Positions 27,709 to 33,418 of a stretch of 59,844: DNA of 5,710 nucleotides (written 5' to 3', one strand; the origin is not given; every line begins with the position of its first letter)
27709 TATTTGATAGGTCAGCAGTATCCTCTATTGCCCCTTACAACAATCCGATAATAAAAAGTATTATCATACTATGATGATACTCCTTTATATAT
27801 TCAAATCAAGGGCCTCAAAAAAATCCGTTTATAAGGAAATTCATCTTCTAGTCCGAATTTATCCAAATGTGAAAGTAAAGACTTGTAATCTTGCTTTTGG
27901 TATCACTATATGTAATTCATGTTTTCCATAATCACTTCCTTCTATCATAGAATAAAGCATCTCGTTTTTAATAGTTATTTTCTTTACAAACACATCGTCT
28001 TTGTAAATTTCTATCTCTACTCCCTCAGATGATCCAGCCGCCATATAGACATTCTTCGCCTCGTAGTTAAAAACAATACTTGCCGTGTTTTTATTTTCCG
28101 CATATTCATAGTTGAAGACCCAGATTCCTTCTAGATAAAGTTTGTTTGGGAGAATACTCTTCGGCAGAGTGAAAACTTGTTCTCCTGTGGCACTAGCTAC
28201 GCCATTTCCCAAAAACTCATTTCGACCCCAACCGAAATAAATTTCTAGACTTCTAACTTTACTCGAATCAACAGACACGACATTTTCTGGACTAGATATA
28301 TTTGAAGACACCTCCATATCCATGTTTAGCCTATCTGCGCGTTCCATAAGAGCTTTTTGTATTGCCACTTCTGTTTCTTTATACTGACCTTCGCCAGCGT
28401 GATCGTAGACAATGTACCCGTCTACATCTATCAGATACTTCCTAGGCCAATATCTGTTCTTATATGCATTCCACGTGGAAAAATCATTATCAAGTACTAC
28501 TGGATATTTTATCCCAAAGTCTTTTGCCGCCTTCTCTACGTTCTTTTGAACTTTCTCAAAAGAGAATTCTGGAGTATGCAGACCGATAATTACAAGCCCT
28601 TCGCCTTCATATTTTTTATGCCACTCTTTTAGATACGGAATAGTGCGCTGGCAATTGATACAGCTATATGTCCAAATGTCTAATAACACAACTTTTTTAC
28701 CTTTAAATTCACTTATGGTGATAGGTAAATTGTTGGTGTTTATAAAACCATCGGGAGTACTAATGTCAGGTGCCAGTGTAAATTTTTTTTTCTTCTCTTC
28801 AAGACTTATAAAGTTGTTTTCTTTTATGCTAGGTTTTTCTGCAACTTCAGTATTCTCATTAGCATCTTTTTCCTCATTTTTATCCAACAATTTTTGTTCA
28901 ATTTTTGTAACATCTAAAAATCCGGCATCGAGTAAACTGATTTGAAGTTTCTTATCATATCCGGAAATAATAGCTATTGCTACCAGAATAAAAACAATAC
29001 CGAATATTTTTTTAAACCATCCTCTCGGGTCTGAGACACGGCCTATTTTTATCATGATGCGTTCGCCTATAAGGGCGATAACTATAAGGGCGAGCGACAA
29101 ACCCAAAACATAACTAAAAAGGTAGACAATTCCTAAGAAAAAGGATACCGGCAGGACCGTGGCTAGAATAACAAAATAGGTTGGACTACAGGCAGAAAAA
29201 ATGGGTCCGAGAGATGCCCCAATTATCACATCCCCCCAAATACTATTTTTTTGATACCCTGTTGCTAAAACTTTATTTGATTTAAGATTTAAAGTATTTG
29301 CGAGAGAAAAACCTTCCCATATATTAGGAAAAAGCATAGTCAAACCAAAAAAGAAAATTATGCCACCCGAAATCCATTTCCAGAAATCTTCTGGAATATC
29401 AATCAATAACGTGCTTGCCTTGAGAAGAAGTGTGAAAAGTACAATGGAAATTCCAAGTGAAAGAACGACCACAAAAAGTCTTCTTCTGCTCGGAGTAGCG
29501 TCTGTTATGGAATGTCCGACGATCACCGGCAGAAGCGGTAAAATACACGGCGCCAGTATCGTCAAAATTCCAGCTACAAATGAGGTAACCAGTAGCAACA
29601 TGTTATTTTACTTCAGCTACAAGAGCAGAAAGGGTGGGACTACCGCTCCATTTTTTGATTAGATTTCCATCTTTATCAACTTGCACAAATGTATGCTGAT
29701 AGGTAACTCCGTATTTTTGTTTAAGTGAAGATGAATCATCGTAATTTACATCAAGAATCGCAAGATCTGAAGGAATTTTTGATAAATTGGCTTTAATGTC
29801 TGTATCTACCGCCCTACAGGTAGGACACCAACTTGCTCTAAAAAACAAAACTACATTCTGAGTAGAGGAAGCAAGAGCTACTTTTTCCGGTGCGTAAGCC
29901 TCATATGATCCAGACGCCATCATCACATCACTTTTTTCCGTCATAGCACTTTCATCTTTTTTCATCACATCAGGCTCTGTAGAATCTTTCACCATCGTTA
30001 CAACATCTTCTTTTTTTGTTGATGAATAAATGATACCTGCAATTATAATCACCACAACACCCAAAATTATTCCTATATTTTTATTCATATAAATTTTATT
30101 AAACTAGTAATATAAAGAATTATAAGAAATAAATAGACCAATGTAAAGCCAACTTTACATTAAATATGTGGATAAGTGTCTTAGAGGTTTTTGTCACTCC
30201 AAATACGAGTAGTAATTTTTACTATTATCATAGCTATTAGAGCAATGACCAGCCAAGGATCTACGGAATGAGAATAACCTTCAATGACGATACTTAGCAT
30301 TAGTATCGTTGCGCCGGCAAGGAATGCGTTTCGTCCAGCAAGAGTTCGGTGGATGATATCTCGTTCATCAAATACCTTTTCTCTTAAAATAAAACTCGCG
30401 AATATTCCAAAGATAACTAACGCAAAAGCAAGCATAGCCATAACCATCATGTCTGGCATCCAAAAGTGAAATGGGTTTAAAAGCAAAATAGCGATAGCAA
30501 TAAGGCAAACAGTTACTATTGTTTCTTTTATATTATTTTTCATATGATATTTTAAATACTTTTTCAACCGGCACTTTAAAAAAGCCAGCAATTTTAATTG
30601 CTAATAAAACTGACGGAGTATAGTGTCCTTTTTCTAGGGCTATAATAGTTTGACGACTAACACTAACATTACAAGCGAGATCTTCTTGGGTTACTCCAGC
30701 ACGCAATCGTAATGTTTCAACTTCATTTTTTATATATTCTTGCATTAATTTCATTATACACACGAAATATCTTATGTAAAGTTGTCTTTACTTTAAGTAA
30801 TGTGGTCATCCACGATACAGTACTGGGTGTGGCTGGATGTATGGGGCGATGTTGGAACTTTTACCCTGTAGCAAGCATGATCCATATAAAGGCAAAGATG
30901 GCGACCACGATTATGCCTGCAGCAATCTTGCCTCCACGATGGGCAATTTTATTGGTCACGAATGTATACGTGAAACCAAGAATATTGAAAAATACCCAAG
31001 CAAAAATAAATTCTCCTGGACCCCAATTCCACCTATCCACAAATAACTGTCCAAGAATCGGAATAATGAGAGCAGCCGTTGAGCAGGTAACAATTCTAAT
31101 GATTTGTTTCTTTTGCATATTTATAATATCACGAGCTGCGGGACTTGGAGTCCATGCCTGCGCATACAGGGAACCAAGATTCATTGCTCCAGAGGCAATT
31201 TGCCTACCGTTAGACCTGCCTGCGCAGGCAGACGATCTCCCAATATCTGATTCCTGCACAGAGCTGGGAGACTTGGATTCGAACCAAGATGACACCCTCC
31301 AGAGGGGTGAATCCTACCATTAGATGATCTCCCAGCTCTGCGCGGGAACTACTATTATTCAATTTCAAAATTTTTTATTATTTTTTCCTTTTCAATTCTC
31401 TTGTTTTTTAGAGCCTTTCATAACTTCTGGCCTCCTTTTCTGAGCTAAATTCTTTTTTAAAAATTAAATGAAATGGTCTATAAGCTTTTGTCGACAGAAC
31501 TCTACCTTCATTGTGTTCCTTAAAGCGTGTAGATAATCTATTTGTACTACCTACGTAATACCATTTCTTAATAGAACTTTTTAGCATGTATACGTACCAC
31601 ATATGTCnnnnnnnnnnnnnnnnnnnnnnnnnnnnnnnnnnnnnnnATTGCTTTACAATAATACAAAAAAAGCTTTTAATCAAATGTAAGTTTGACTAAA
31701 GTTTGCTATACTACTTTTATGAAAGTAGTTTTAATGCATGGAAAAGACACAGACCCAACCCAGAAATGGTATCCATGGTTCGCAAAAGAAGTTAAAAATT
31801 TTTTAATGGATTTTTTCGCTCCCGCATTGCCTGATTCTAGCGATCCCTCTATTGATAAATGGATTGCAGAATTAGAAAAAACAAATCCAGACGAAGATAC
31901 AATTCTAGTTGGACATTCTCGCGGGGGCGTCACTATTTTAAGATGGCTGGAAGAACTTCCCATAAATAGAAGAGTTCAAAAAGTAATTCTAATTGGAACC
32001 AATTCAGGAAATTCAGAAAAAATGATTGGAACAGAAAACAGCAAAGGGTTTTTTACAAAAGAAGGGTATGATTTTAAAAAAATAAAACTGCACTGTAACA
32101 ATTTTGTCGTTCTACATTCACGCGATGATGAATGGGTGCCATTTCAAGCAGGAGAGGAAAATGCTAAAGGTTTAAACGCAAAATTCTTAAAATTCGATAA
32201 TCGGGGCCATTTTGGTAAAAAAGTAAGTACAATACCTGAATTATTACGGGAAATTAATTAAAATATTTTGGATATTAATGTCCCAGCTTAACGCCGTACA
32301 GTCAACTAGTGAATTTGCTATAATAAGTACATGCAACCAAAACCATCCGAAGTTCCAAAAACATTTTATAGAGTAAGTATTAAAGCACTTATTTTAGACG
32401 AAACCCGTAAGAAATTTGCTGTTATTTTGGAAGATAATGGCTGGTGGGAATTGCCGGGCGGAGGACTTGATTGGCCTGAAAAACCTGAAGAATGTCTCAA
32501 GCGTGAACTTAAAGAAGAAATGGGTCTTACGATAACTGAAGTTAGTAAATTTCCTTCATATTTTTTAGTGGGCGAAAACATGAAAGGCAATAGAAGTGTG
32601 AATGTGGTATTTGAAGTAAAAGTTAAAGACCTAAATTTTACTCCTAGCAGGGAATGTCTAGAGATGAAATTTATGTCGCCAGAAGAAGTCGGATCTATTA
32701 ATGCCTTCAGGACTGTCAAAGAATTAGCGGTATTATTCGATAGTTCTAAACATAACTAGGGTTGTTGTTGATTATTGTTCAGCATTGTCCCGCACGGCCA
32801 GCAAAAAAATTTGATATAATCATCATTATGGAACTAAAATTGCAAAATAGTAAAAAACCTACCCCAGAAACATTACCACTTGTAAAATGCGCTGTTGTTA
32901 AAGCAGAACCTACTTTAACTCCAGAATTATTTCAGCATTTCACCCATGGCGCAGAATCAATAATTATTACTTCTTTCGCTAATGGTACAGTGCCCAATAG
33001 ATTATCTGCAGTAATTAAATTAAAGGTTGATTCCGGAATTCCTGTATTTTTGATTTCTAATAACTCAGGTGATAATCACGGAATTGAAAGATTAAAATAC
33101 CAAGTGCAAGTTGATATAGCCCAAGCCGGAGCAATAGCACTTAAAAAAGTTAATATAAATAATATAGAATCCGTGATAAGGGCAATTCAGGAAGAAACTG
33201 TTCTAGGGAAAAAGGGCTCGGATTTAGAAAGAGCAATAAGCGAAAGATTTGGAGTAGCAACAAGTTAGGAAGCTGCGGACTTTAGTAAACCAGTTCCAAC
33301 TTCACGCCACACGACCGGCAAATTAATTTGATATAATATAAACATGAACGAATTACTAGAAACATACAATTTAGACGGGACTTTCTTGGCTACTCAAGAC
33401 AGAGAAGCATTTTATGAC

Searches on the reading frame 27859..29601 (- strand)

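Call 62: search_protein_families(library=pfam, proteins=[window:27859-29601:-], max_evalue=0.001)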
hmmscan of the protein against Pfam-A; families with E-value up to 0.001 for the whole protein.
window:27859-29601:- (580 aa): 6 families
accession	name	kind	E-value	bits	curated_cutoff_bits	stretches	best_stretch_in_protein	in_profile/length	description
PF17991.7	Thioredoxin_10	-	8.3e-19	69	27.1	1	452-580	2-142/142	Thioredoxin like C-terminal domain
PF08534.16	Redoxin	-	1.3e-12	48.2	26.6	1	277-406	6-137/148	Redoxin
PF00578.27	AhpC-TSA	-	5.2e-12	46.2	26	1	277-399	5-123/124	AhpC/TSA family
PF02683.22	DsbD_TM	-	7.8e-10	38.8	27.1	1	2-213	3-216/219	Cytochrome C biogenesis protein transmembrane domain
PF13905.12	Thioredoxin_8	-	5.7e-09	36.6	27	1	303-397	2-94/94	Thioredoxin-like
PF13386.12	DsbD_2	-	0.00078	19.8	24.9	0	50-209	50-198/199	Cytochrome C biogenesis protein transmembrane region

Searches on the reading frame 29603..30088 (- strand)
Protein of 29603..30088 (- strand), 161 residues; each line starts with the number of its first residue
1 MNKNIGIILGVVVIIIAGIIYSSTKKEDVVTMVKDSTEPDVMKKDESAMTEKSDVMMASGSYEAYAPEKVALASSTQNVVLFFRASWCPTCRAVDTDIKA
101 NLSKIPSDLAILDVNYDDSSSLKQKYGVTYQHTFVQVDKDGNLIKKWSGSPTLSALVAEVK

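Call 62: search_protein_families(library=pfam, proteins=[window:29603-30088:-], max_evalue=0.001)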
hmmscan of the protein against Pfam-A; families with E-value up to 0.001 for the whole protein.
window:29603-30088:- (161 aa): 5 families
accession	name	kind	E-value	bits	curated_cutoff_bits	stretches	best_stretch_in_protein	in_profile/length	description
PF00085.26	Thioredoxin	-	8.6e-11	42.2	23.5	1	71-160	13-101/103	Thioredoxin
PF00578.27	AhpC-TSA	-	6e-05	23.4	26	1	70-147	18-98/124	AhpC/TSA family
PF08534.16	Redoxin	-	8.2e-05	22.9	26.6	0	67-98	18-51/148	Redoxin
PF13899.12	Thioredoxin_7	-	0.00012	22.6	27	1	65-100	6-41/83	Thioredoxin-like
PF13905.12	Thioredoxin_8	-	0.00015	22.4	27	0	79-119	4-46/94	Thioredoxin-like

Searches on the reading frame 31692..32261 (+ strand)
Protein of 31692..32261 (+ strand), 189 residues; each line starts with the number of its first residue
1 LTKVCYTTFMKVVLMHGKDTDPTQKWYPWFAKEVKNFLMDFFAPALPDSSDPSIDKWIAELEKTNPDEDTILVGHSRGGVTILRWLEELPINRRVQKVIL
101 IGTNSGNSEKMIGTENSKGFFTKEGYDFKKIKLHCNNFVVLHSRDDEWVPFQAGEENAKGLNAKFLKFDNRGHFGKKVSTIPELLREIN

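Call 62: search_protein_families(library=pfam, proteins=[window:31692-32261:+], max_evalue=0.001)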
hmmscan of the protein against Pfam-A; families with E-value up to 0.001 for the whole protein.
window:31692-32261:+ (189 aa): 3 families
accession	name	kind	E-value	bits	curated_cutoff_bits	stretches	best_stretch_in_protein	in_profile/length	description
PF06821.19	Ser_hydrolase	-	1.5e-16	61.2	22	1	13-176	2-156/172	Serine hydrolase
PF00561.26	Abhydrolase_1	-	1.4e-09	38.5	25.8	1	49-107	50-103/245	alpha/beta hydrolase fold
PF12146.15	Hydrolase_4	-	6.6e-05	22.8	27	1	56-111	64-117/239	Serine aminopeptidase, S33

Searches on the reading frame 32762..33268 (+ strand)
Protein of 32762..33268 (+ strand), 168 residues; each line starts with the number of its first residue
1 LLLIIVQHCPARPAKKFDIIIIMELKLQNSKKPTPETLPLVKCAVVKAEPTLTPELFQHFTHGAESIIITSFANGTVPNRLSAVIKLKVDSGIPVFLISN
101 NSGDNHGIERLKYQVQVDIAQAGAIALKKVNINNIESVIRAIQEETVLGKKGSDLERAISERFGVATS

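Call 62: search_protein_families(library=pfam, proteins=[window:32762-33268:+], max_evalue=0.001)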
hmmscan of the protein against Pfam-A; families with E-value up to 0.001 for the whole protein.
window:32762-33268:+ (168 aa): 2 families
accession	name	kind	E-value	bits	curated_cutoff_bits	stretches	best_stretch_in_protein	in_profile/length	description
PF17763.6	Asparaginase_C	-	1e-07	32.3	34.6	1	44-131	3-89/114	Glutaminase/Asparaginase C-terminal domain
PF07650.23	KH_2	-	0.00078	19.7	22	0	111-158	2-50/78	KH domain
